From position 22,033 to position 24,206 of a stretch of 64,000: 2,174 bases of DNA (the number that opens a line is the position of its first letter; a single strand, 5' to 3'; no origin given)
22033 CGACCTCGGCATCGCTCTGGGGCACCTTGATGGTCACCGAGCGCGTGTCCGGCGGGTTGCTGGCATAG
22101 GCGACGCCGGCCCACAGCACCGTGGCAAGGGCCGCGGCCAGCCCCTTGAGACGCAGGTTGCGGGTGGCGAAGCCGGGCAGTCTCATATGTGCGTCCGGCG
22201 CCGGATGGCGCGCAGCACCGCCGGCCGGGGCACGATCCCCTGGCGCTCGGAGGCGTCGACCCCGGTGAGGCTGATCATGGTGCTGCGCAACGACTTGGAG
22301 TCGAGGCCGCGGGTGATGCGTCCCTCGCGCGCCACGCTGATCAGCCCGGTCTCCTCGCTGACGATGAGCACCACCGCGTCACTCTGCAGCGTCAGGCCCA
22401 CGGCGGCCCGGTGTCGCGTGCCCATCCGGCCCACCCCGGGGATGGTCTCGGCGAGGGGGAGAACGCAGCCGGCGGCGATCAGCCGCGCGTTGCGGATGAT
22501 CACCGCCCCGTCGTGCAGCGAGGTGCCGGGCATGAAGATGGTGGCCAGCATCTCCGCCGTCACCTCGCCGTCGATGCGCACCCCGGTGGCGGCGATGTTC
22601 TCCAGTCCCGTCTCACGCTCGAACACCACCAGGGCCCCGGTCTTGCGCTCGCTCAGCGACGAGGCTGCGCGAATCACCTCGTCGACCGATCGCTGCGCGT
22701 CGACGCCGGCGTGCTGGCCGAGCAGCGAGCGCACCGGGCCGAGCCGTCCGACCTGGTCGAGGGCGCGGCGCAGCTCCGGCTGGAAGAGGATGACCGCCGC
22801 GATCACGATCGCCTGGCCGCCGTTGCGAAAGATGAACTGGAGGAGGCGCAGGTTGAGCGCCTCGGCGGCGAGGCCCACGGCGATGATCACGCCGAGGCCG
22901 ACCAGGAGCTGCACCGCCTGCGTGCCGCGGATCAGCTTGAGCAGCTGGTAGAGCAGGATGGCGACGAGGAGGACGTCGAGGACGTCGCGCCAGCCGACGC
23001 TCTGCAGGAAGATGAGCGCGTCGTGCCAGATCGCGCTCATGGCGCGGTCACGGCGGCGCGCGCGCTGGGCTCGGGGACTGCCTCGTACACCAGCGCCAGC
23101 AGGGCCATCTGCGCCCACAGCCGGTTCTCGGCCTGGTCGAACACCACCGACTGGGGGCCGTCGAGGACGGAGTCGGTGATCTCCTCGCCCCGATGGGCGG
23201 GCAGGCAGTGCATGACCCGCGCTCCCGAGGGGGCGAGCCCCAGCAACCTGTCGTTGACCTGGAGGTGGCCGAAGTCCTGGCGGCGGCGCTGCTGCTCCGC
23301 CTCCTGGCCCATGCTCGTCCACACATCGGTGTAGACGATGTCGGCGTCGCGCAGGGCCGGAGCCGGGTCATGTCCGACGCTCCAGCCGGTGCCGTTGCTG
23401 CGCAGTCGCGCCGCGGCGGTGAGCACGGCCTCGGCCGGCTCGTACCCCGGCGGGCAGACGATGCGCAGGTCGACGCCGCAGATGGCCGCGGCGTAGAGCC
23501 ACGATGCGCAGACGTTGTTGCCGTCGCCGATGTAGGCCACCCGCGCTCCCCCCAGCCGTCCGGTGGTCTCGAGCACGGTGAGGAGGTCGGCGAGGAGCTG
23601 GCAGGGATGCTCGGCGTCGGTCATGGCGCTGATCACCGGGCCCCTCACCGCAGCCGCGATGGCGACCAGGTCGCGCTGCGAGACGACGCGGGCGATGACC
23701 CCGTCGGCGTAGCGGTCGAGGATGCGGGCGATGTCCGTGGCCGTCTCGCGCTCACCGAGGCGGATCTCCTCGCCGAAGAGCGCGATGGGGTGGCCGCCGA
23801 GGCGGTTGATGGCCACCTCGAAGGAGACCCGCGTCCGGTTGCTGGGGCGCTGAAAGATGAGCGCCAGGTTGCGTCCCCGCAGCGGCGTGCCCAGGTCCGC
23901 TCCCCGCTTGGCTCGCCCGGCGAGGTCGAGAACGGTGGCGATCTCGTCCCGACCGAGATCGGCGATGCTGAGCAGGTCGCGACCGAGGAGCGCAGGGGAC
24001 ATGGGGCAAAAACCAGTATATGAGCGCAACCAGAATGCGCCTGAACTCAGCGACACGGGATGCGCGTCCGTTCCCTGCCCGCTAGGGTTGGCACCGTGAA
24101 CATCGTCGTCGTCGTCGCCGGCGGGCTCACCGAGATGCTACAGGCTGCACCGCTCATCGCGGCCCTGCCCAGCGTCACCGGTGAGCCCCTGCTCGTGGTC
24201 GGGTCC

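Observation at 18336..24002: A c-di-AMP module (cdaA-cdaR) is wired to a transcarbamylase, glmS and an NAD(P)HX dehydratase by overlapping codons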

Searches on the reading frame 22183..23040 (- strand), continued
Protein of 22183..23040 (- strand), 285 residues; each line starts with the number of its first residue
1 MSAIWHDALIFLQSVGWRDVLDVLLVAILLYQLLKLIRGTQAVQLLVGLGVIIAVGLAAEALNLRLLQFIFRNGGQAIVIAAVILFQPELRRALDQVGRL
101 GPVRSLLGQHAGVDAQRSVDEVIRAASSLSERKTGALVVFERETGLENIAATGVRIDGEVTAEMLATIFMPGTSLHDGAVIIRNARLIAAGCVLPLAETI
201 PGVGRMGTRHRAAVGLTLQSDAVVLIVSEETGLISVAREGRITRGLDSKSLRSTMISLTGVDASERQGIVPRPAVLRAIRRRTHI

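Call 66: find_encoding_contigs(protein=P0380, flank=10000, max_places=1)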
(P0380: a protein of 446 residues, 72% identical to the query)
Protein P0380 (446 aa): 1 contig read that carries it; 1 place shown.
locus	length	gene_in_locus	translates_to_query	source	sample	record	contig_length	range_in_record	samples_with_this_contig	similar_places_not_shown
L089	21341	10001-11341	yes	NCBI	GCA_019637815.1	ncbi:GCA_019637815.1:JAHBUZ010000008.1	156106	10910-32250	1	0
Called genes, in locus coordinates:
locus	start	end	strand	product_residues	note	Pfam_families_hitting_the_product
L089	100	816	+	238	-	PF00406:ADK, PF13238:AAA_18 (weak), PF13671:AAA_33 (faint), PF13207:AAA_17, PF05191:ADK_lid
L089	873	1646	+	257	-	PF00557:Peptidase_M24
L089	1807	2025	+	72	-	PF01176:eIF-1a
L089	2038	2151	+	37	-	PF00444:Ribosomal_L36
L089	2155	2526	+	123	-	PF00416:Ribosomal_S13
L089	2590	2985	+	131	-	PF00411:Ribosomal_S11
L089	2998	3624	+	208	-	PF00163:Ribosomal_S4, PF22421:SYY_C-terminal (faint), PF01479:S4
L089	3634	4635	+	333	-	PF01193:RNA_pol_L, PF01000:RNA_pol_A_bac, PF03118:RNA_pol_A_CTD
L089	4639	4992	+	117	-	PF01196:Ribosomal_L17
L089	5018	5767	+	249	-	PF01416:PseudoU_synth_1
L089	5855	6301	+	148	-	PF00572:Ribosomal_L13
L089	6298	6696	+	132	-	PF00380:Ribosomal_S9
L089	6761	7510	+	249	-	PF00515:TPR_1 (faint), PF13176:TPR_7 (faint), PF13414:TPR_11 (faint), PF07719:TPR_2 (faint), PF13181:TPR_8 (faint), PF13424:TPR_12 (weak), PF13428:TPR_14 (faint), PF14559:TPR_19 (faint)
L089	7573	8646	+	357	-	PF19293:CdaA_N, PF02457:DAC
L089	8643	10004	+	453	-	PF07949:YbbR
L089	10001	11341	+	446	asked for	PF02878:PGM_PMM_I, PF02879:PGM_PMM_II, PF02880:PGM_PMM_III, PF00408:PGM_PMM_IV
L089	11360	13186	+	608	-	PF13522:GATase_6, PF13537:GATase_7, PF01380:SIS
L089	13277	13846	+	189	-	PF01648:ACPS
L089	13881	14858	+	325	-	PF01256:Carb_kinase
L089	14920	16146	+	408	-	PF01168:Ala_racemase_N, PF00842:Ala_racemase_C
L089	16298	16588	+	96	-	-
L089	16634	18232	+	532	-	-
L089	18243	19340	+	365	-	-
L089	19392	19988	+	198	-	PF02367:TsaE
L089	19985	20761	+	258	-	PF00814:TsaD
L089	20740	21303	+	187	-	PF13673:Acetyltransf_10, PF00583:Acetyltransf_1, PF08445:FR47 (weak), PF13508:Acetyltransf_7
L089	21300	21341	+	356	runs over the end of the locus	PF00814:TsaD, PF22521:HypF_C_2 (weak)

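Call 70: find_related_loci(query=window:22183-23040:-, collection=metagenome_contigs, flank=6000)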
Query window:22183-23040:- (285 aa) in metagenome_contigs; peptide patterns used: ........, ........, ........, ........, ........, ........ (x = any residue, [..] = any of these).
444 stretches matched a pattern; 17 encode a relative of the query (tblastn E <= 1e-3); 17 distinct loci.
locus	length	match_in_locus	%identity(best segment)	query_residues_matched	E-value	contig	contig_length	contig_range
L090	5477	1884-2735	92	1-284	4e-172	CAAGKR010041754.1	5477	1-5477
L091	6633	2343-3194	89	1-284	1e-164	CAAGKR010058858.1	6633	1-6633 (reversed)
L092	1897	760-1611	89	1-284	7e-175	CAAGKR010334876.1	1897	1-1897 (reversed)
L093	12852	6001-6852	86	1-284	1e-158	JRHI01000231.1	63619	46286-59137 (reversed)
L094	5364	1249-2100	87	1-284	5e-159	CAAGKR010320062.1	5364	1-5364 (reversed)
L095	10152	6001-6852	90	1-284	5e-157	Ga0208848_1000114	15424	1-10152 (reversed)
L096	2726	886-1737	90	1-284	1e-165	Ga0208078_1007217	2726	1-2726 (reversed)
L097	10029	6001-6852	89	1-284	1e-156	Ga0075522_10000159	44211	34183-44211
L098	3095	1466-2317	88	1-284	6e-159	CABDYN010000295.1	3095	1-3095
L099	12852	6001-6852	88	1-284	1e-150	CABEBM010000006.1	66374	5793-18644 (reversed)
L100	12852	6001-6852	88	1-284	2e-150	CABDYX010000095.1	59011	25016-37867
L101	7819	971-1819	82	1-284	4e-148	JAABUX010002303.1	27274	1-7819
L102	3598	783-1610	69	1-281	2e-123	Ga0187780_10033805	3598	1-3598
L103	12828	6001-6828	69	10-281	1e-113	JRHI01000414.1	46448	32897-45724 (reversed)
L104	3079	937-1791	67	1-281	1e-116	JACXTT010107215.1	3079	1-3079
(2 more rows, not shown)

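Call 80: find_homologous_proteins(query=L008:9062-9529:+)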
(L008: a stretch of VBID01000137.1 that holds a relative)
Query L008:9062-9529:+ (155 aa): 8000 proteins with E <= 0.001 among 8000 candidates; the best 120 are listed.
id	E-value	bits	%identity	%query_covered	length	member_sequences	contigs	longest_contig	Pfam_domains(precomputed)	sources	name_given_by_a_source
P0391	1.4e-97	342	99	99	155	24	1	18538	PF00572.25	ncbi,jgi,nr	ncbi:MAG TPA: 50S ribosomal protein L13 [Candidatus Eisenbacteria bacterium]|nr:50S ribosomal protei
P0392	4.6e-95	334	96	100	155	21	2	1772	PF00572.25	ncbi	-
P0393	7.0e-86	304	87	99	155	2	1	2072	PF00572.25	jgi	jgi:large subunit ribosomal protein L13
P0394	7.8e-86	304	88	100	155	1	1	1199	PF00572.25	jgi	-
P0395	1.7e-82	293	84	99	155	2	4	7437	PF00572.25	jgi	jgi:large subunit ribosomal protein L13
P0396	4.2e-81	288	81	99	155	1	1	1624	PF00572.25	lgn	-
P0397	2.1e-79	283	81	99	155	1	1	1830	PF00572.25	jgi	-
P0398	1.8e-76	273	77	100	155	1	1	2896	PF00572.25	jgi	jgi:large subunit ribosomal protein L13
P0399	3.1e-76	273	77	99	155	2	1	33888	PF00572.25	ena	-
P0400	9.8e-76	271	77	98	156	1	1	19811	PF00572.25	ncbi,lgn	-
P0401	4.5e-74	266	76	99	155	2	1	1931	PF00572.25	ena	-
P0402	8.4e-73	261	77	98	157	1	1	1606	PF00572.25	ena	-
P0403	9.2e-73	261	76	98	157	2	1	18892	PF00572.25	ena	-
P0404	1.4e-72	261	73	99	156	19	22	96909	PF00572.25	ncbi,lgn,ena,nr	ncbi:MAG: 50S ribosomal protein L13 [Chloroflexi bacterium]|nr:MAG: 50S ribosomal protein L13 [Chlor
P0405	3.5e-72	259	74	99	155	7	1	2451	PF00572.25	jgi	jgi:large subunit ribosomal protein L13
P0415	3.7e-71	256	73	99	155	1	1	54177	PF00572.25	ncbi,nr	ncbi:MAG: 50S ribosomal protein L13 [Candidatus Dormibacteraeota bacterium]|nr:50S ribosomal protein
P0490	2.4e-56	208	60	97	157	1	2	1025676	PF00572.25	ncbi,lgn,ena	-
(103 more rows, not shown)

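Call 81: find_encoding_contigs(protein=P0415, flank=10000, max_places=1)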
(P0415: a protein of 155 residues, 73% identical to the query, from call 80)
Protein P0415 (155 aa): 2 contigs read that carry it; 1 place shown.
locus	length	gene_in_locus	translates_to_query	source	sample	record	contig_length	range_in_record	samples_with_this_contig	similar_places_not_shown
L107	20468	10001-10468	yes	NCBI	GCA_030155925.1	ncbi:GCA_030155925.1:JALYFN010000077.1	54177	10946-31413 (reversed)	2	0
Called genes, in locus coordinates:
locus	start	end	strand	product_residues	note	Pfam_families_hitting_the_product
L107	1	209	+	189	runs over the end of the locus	PF00281:Ribosomal_L5, PF00673:Ribosomal_L5_C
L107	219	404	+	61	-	PF00253:Ribosomal_S14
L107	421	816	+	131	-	PF00410:Ribosomal_S8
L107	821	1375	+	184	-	PF00347:Ribosomal_L6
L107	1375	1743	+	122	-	PF00861:Ribosomal_L18p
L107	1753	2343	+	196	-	PF00333:Ribosomal_S5, PF03719:Ribosomal_S5_C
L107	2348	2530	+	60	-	PF00327:Ribosomal_L30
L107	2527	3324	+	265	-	PF00828:Ribosomal_L27A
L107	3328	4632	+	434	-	PF00344:SecY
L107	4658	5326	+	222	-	PF00406:ADK, PF13207:AAA_17, PF13238:AAA_18 (weak), PF05191:ADK_lid (weak)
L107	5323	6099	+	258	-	PF00557:Peptidase_M24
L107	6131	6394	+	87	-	PF01176:eIF-1a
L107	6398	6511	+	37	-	PF00444:Ribosomal_L36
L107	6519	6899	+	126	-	PF00416:Ribosomal_S13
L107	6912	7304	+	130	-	PF00411:Ribosomal_S11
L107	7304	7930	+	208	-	PF00163:Ribosomal_S4, PF01479:S4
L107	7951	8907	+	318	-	PF01193:RNA_pol_L, PF01000:RNA_pol_A_bac, PF03118:RNA_pol_A_CTD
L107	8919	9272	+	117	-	PF01196:Ribosomal_L17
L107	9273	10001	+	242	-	PF01416:PseudoU_synth_1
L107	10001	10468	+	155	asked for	PF00572:Ribosomal_L13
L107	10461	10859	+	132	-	PF00380:Ribosomal_S9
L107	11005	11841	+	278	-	PF19293:CdaA_N, PF02457:DAC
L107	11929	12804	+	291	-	PF07949:YbbR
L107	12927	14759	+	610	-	PF13522:GATase_6, PF13537:GATase_7, PF01380:SIS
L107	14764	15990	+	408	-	PF01648:ACPS, PF01256:Carb_kinase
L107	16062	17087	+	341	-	PF01168:Ala_racemase_N, PF00842:Ala_racemase_C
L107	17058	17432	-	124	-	-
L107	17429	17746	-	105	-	PF03992:ABM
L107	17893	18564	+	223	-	PF02581:TMP-TENI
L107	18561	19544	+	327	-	PF02597:ThiS, PF05690:ThiG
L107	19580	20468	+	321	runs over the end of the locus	PF00586:AIRS, PF02769:AIRS_C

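Call 82: find_encoding_contigs(protein=P0490, flank=10000, max_places=1)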
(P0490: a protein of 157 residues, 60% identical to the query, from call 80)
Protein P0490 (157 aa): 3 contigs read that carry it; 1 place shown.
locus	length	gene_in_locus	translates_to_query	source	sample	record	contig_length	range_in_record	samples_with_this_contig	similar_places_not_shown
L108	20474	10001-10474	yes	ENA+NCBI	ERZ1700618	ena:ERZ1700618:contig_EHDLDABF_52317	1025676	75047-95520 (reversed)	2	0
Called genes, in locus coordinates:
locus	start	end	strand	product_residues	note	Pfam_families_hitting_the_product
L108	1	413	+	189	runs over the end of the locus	PF00281:Ribosomal_L5, PF00673:Ribosomal_L5_C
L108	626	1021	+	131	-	PF00410:Ribosomal_S8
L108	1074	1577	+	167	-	PF00347:Ribosomal_L6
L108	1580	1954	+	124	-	PF00861:Ribosomal_L18p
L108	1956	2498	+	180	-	PF00333:Ribosomal_S5, PF03719:Ribosomal_S5_C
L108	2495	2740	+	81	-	PF00327:Ribosomal_L30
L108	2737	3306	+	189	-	PF00828:Ribosomal_L27A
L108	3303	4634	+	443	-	PF00344:SecY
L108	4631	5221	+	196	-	PF00406:ADK, PF13207:AAA_17, PF13238:AAA_18, PF13671:AAA_33 (weak)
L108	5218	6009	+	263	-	PF00557:Peptidase_M24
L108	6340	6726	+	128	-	PF00416:Ribosomal_S13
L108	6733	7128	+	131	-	PF00411:Ribosomal_S11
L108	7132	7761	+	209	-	PF00163:Ribosomal_S4, PF01479:S4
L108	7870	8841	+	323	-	PF01193:RNA_pol_L, PF01000:RNA_pol_A_bac, PF03118:RNA_pol_A_CTD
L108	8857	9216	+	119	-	PF01196:Ribosomal_L17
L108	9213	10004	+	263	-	PF01416:PseudoU_synth_1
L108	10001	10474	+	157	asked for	PF00572:Ribosomal_L13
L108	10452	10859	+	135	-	PF00380:Ribosomal_S9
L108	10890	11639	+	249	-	PF00483:NTP_transferase, PF12804:NTP_transf_3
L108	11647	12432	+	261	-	PF03808:Glyco_tran_WecG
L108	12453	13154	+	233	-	PF00535:Glycos_transf_2, PF13641:Glyco_tranf_2_3 (weak)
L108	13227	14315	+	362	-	PF13581:HATPase_c_2 (weak), PF02518:HATPase_c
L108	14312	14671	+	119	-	PF02643:DUF192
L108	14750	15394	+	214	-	-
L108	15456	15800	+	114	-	PF02482:Ribosomal_S30AE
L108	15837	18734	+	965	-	PF07517:SecA_DEAD, PF01043:SecA_PP_bind, PF21090:P-loop_SecA, PF07516:SecA_SW, PF02810:SEC-C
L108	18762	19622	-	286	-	PF00892:EamA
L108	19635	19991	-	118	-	-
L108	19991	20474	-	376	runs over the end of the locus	PF00478:IMPDH, PF01070:FMN_dh, PF04131:NanE (faint)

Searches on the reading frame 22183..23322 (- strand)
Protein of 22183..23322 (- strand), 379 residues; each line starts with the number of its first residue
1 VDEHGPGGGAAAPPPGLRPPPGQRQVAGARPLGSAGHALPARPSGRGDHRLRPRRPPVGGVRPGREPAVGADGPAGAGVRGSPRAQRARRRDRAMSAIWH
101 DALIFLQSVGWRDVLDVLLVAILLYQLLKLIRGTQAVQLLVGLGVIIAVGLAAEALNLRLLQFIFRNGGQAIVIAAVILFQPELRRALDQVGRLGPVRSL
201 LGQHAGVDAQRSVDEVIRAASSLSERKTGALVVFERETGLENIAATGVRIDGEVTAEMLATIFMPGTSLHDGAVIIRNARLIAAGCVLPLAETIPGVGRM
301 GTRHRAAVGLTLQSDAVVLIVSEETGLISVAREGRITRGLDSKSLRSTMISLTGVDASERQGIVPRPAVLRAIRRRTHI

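Call 3: search_protein_families(library=pfam, proteins=[window:22183-23322:-], max_evalue=0.01)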
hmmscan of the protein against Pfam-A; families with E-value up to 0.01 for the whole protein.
window:22183-23322:- (379 aa): 2 families
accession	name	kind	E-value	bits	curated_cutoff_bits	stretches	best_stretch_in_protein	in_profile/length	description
PF02457.21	DAC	-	5.4e-40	136.1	27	1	218-335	2-118/119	DisA bacterial checkpoint controller nucleotide-binding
PF19293.4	CdaA_N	-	6.2e-10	39.5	23.8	1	108-183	4-80/81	CdaA N-terminal transmembrane domain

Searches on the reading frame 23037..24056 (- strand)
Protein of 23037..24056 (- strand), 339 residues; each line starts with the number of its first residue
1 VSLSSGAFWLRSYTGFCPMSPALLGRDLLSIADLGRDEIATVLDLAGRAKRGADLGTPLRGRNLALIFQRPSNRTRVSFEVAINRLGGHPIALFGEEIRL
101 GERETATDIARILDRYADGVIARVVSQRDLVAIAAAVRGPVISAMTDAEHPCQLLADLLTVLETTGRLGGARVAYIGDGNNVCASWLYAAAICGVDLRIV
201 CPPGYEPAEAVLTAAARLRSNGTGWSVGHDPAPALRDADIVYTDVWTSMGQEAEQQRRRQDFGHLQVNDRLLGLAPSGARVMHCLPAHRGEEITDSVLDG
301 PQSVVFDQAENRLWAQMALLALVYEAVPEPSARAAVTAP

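Call 3: search_protein_families(library=pfam, proteins=[window:23037-24056:-], max_evalue=0.01)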
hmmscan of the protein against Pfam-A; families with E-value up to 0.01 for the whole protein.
window:23037-24056:- (339 aa): 2 families
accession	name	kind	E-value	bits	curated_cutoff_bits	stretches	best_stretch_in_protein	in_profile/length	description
PF00185.30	OTCace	-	1.6e-55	187.9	29.4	1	170-322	2-156/157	Aspartate/ornithine carbamoyltransferase, Asp/Orn binding domain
PF02729.26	OTCace_N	-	6.6e-38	130.5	29.9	1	26-163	1-148/148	Aspartate/ornithine carbamoyltransferase, carbamoyl-P binding domain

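Call 12: search_protein_families(library=ncbifam, proteins=[window:23037-24002:-], max_evalue=0.00001)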
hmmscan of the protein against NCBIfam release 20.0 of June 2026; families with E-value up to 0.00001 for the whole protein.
window:23037-24002:- (321 aa): 16 families
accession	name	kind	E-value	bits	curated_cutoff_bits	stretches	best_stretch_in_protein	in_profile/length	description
NF001986.0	PRK00779.1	subfamily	1.3e-112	375.9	306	1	7-307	5-305/307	ornithine carbamoyltransferase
TIGR00658.1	orni_carb_tr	equivalog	8.3e-103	343.7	280.85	1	8-305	1-302/304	ornithine carbamoyltransferase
NF011380.0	PRK14805.1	equivalog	7.4e-83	278.1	421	1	8-305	2-299/302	ornithine carbamoyltransferase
TIGR04384.1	putr_carbamoyl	exception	1.2e-76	258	500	1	10-307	2-308/330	putrescine carbamoyltransferase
NF003286.0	PRK04284.1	subfamily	1.2e-55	189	515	1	5-273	4-280/332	ornithine carbamoyltransferase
NF009213.0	PRK12562.1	subfamily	1.3e-45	156.2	559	1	8-301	7-327/334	ornithine carbamoyltransferase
NF003384.0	PRK04523.1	equivalog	9.2e-45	153.1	288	1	8-307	4-334/336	N-acetylornithine carbamoyltransferase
NF011379.0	PRK14804.1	equivalog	3.5e-44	151.2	373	1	9-304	8-307/311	ornithine carbamoyltransferase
NF002470.0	PRK01713.1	equivalog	2e-42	145.8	545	1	5-271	5-279/334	ornithine carbamoyltransferase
TIGR00670.1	asp_carb_tr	equivalog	1.1e-41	143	236.95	1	8-306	1-303/304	aspartate carbamoyltransferase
NF002032.1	PRK00856.1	equivalog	4.8e-39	134.3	263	1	8-305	1-296/297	aspartate carbamoyltransferase catalytic subunit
NF006046.0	PRK08192.1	equivalog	5.2e-23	81.8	512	1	7-307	6-318/339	aspartate carbamoyltransferase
NF008853.0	PRK11891.1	equivalog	1.3e-19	70.2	560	1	9-305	90-397/430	aspartate carbamoyltransferase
NF010387.0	PRK13814.1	equivalog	6.5e-12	45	660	1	39-305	41-302/310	aspartate carbamoyltransferase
TIGR03316.1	ygeW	equivalog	6.9e-09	35.1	500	1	11-232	22-273/391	knotted carbamoyltransferase YgeW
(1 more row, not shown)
